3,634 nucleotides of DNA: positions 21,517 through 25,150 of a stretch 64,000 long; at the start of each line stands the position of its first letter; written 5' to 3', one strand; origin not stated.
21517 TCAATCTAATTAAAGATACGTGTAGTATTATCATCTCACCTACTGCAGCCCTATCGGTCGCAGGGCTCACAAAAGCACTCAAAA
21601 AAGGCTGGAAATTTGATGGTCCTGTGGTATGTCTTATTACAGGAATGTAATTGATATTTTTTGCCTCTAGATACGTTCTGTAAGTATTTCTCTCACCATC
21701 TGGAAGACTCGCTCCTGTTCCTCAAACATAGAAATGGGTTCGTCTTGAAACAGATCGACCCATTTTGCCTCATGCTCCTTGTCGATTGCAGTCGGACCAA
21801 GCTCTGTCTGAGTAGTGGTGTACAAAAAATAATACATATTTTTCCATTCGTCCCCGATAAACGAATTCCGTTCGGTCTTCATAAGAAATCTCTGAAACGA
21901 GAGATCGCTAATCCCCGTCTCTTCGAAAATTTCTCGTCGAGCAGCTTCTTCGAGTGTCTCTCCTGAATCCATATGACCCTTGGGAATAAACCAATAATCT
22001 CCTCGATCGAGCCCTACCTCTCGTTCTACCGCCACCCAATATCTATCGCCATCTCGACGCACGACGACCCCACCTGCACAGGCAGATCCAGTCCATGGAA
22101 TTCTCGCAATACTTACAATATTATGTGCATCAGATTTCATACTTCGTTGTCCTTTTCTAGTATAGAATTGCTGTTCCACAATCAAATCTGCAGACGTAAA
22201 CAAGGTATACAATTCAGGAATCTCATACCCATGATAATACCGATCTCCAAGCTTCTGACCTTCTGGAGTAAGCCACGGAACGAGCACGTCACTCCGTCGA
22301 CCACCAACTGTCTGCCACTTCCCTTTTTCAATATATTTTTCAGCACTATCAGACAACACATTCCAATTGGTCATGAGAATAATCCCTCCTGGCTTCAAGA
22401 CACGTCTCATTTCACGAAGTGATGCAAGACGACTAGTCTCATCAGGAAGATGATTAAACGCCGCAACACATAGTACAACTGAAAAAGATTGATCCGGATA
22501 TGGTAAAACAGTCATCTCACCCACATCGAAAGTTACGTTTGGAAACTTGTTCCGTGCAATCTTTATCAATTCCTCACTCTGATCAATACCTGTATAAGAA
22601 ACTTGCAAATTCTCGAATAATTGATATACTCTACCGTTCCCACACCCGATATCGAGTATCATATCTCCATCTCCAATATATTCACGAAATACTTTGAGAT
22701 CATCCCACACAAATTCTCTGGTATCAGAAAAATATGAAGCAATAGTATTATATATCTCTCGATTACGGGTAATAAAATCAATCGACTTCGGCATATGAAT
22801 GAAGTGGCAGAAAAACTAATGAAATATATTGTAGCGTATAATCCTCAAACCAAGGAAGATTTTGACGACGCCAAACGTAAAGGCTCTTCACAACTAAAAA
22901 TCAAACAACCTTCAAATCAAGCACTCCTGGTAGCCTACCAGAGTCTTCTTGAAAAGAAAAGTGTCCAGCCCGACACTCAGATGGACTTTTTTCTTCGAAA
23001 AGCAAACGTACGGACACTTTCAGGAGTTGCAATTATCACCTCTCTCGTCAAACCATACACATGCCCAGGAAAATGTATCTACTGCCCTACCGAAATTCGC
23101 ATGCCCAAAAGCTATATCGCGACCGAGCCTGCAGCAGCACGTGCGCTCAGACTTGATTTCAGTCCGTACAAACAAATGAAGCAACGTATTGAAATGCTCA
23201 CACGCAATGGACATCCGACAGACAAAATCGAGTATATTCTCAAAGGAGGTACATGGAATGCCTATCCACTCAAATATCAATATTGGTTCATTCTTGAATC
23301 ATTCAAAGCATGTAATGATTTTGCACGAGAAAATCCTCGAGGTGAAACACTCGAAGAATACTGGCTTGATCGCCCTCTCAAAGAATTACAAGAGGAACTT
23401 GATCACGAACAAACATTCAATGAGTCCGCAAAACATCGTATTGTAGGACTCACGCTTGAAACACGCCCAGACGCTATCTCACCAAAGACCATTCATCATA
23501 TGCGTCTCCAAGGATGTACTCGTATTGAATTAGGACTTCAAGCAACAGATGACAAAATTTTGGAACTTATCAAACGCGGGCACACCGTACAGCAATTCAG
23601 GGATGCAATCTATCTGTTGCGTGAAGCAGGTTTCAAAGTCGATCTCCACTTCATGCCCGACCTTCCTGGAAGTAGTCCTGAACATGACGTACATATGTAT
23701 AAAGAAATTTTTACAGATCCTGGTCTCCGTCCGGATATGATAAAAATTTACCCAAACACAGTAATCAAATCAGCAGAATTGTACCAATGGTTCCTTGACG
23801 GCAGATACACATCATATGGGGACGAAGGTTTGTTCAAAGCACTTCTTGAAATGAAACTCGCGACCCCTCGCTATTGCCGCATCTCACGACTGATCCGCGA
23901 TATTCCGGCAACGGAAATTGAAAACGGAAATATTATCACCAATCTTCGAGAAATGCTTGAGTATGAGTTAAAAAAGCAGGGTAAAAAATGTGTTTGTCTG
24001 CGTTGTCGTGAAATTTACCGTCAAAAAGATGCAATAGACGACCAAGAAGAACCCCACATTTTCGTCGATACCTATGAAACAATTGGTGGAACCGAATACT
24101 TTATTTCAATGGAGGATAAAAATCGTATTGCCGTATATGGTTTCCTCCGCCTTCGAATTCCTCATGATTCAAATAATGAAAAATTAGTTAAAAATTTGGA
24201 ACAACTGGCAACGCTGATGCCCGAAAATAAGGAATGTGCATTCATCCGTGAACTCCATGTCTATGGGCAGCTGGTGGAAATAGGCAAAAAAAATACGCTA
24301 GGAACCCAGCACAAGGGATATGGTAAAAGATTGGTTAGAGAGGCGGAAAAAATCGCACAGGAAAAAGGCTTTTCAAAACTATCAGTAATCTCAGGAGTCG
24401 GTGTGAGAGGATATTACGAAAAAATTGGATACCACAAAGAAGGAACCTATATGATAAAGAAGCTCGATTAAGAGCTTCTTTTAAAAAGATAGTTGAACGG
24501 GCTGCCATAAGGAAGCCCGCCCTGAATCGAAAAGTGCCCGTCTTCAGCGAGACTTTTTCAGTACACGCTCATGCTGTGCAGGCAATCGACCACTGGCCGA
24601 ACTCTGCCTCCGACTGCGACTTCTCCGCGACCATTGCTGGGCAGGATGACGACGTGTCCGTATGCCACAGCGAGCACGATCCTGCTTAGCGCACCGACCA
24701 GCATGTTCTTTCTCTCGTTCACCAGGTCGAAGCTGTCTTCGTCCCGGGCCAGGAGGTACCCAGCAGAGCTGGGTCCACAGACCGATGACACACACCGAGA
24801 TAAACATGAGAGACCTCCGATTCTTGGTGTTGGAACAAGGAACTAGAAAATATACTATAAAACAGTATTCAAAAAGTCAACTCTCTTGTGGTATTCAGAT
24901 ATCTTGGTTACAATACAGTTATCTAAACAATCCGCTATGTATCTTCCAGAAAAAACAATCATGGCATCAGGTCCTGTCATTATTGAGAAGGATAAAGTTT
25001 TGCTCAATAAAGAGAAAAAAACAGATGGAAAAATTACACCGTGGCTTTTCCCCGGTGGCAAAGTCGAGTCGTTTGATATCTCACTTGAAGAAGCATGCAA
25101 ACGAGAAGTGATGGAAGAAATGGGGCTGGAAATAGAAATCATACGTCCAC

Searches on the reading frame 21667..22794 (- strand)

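Call 7: search_protein_families(library=pfam, proteins=[window:21667-22794:-], max_evalue=1)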
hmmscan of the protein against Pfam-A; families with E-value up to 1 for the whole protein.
window:21667-22794:- (375 aa): 14 families
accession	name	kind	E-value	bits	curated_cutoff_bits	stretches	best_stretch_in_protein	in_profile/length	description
PF13649.12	Methyltransf_25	-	2e-22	80.2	27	1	46-137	1-97/97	Methyltransferase domain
PF08241.18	Methyltransf_11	-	6.3e-22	78.5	21.2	1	47-140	1-94/95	Methyltransferase domain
PF13847.12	Methyltransf_31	-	2.6e-21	76.3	27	1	42-158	3-126/145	Methyltransferase domain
PF00293.34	NUDIX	-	5e-17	62.6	21.1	1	242-348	7-115/134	NUDIX domain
PF08242.18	Methyltransf_12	-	6.3e-15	56.1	30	1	47-139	1-98/98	Methyltransferase domain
PF13489.12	Methyltransf_23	-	6.6e-15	55.7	27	1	25-157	5-131/164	Methyltransferase domain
PF01209.24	Ubie_methyltran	-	5.2e-08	33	20.1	1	25-141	30-151/233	ubiE/COQ5 methyltransferase family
PF07021.18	MetW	-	1e-07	32.2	21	1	31-114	2-86/193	Methionine biosynthesis protein MetW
PF02353.26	CMAS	-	1.5e-05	24.9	27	1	41-145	61-168/273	Mycolic acid cyclopropane synthetase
PF03141.22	Methyltransf_29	-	1.7e-05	24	23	1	44-149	119-225/506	Putative S-adenosyl-L-methionine-dependent methyltransferase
PF01555.25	N6_N4_Mtase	-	0.00061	20.2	26.7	1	38-81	177-220/221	DNA methylase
PF05148.21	Methyltransf_8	-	0.0037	17.6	27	1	45-143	75-158/219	Hypothetical methyltransferase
PF20922.3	Anamorsin_N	-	0.12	12.5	27.1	1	95-146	43-92/163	Anamorsin, N-terminal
PF05175.20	MTS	-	0.14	12.2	23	1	44-138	33-135/170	Methyltransferase small domain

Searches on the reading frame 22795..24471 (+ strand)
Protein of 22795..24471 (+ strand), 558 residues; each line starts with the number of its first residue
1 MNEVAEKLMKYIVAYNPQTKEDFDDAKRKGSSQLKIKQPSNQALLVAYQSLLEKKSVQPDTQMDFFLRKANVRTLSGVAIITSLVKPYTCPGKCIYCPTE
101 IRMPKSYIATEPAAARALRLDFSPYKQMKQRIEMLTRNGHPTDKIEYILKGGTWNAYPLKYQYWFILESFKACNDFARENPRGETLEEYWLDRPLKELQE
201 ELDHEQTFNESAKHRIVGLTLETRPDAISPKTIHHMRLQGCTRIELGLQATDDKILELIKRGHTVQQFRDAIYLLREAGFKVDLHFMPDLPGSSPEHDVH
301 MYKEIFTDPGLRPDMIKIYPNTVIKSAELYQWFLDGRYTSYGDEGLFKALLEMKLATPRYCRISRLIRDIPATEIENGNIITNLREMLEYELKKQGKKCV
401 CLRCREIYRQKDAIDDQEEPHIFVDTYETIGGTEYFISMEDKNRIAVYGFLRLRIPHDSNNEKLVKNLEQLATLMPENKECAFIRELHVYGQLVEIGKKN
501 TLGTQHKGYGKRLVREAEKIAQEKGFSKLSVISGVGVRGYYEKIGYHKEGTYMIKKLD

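Call 7: search_protein_families(library=pfam, proteins=[window:22795-24471:+], max_evalue=1)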
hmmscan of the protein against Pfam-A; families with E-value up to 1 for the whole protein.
window:22795-24471:+ (558 aa): 5 families
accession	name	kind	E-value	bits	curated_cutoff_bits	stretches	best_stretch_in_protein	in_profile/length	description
PF04055.27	Radical_SAM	-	1.5e-14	54.9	29.5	1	89-301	6-162/166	Radical SAM superfamily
PF16199.10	Radical_SAM_C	-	2.8e-13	50.2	31.9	1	313-393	1-84/85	Radical_SAM C-terminal domain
PF00583.31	Acetyltransf_1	-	7.8e-06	26.6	20.7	1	505-546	72-116/116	Acetyltransferase (GNAT) family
PF13673.13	Acetyltransf_10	-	0.00056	20.3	23.6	1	505-549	64-110/128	Acetyltransferase (GNAT) domain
PF13508.13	Acetyltransf_7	-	0.0012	19.6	27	1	505-547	41-83/84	Acetyltransferase (GNAT) domain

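Call 15: find_related_loci(query=window:22795-24471:+, collection=genome_contigs, flank=4000)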
Query window:22795-24471:+ (558 aa) in genome_contigs; peptide patterns used: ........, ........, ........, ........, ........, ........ (x = any residue, [..] = any of these).
35 stretches matched a pattern; 13 encode a relative of the query (tblastn E <= 1e-3); 13 distinct loci.
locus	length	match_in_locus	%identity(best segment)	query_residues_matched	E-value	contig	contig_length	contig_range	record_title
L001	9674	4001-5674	95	1-558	0e+0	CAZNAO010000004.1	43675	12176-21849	MAG TPA_asm: uncultured Gammaproteobacteria bacterium isolate SRP329715_co1_182 genome assembly, contig: NODE_1095_lengt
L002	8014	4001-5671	92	1-557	0e+0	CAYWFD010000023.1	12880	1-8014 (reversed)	MAG TPA_asm: uncultured Gammaproteobacteria bacterium isolate binchicken_co326_112 genome assembly, contig: NODE_2469_le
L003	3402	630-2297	86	1-557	0e+0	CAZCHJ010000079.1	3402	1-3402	MAG TPA_asm: uncultured Gammaproteobacteria bacterium isolate SRP135725_co1_448 genome assembly, contig: NODE_49079_leng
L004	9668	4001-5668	85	1-557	0e+0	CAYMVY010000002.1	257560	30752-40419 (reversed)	MAG TPA_asm: uncultured Gammaproteobacteria bacterium isolate SRP170004_co1_30 genome assembly, contig: NODE_44_length_2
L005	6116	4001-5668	84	1-557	0e+0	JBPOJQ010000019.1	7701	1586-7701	MAG: Candidatus Magasanikiibacteriota bacterium isolate MAG_812 c_000000621910, whole genome shotgun sequence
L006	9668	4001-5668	81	1-557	0e+0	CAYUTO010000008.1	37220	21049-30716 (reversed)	MAG TPA_asm: uncultured Gammaproteobacteria bacterium isolate SRP285395_co2_42 genome assembly, contig: NODE_1741_length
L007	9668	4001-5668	81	1-557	0e+0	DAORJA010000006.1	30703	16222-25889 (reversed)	MAG TPA_asm: Candidatus Magasanikbacteria bacterium isolate AMR_MDS_5563 NODE_229_length_30703_cov_5.466588, whole genom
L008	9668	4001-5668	82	1-557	0e+0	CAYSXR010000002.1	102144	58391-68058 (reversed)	MAG TPA_asm: uncultured Gammaproteobacteria bacterium isolate SRP286056_co2_340 genome assembly, contig: NODE_192_length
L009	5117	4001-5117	88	1-368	4e-167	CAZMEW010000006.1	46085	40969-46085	MAG TPA_asm: uncultured Gammaproteobacteria bacterium isolate SRP278252_co2_113 genome assembly, contig: NODE_1344_lengt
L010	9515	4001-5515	38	1-557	9e-116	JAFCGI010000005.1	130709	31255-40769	Candidatus Pacearchaeota archaeon isolate Meg22_810_Bin_147 Meg22_810_Bin_147_scaffold_440, whole genome shotgun sequenc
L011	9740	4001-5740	37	21-557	3e-103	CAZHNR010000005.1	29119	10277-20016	MAG TPA_asm: uncultured Methanosarcinales archaeon isolate SRP063590_co1_39 genome assembly, contig: NODE_1448_length_29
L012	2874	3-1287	84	133-557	2e-88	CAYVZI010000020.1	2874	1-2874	MAG TPA_asm: uncultured Candidatus Saccharibacteria bacterium isolate SRP285395_co1_336 genome assembly, contig: NODE_71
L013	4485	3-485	70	396-557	4e-71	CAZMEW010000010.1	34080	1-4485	MAG TPA_asm: uncultured Gammaproteobacteria bacterium isolate SRP278252_co2_113 genome assembly, contig: NODE_2492_lengt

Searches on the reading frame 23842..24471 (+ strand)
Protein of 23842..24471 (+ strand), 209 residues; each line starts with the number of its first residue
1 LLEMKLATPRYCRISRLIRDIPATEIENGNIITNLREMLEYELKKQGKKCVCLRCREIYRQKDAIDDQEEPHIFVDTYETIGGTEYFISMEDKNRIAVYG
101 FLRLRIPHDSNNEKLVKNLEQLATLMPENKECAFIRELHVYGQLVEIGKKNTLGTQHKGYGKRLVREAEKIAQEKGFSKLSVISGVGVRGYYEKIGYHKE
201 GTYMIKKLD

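Call 23: find_related_loci(query=window:23842-24471:+, collection=metagenome_contigs, flank=3000)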
Query window:23842-24471:+ (209 aa) in metagenome_contigs; peptide patterns used: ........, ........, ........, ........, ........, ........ (x = any residue, [..] = any of these).
592 stretches matched a pattern; 25 encode a relative of the query (tblastn E <= 1e-3); 25 distinct loci.
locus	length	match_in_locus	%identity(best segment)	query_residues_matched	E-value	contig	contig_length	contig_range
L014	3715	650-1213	46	3-208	4e-52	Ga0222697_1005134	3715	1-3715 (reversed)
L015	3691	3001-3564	46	3-208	4e-52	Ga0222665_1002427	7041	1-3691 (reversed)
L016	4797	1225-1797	42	1-208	8e-45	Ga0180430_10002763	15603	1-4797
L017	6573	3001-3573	42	1-208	8e-45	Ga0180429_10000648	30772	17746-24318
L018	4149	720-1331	41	3-208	1e-44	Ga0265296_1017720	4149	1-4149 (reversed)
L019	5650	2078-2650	43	1-208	8e-44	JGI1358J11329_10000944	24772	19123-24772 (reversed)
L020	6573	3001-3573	43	1-208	8e-44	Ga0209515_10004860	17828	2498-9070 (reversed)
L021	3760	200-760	47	9-208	2e-43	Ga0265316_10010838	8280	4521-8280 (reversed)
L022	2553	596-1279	38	1-208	9e-44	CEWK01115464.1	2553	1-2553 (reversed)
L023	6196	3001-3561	47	9-208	1e-43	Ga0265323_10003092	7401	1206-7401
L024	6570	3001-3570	42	11-204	5e-43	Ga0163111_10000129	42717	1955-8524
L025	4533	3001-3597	40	1-208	2e-40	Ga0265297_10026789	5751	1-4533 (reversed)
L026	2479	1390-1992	41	1-208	4e-40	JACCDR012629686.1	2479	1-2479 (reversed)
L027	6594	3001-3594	40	1-208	3e-45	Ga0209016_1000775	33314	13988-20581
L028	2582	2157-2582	45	33-189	4e-38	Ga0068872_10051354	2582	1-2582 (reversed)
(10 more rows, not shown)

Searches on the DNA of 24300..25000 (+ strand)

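Call 5: search_rna_families(source=window, start=24300, end=25000, threshold=evalue, max_evalue=10, show_alignments=2)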
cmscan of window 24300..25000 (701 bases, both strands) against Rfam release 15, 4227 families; matches with E-value up to 10: 0.
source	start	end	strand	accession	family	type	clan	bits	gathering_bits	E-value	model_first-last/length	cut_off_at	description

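Call 52: search_dna_similar(query=window:24483-24846:+, collection=phages, mode=distant, max_evalue=0.01)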
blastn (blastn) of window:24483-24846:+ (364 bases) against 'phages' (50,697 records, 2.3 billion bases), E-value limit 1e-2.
No match.

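Call 53: search_dna_similar(query=window:24483-24846:+, collection=plasmids, mode=distant, max_evalue=0.01)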
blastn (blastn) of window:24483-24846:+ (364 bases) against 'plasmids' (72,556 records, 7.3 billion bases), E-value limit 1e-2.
No match.

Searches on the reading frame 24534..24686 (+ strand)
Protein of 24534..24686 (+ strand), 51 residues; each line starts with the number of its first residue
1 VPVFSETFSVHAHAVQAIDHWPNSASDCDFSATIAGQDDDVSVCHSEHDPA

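Call 7: search_protein_families(library=pfam, proteins=[window:24534-24686:+], max_evalue=1)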
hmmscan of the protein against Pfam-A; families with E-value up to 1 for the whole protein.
seq(51 aa): 0 families
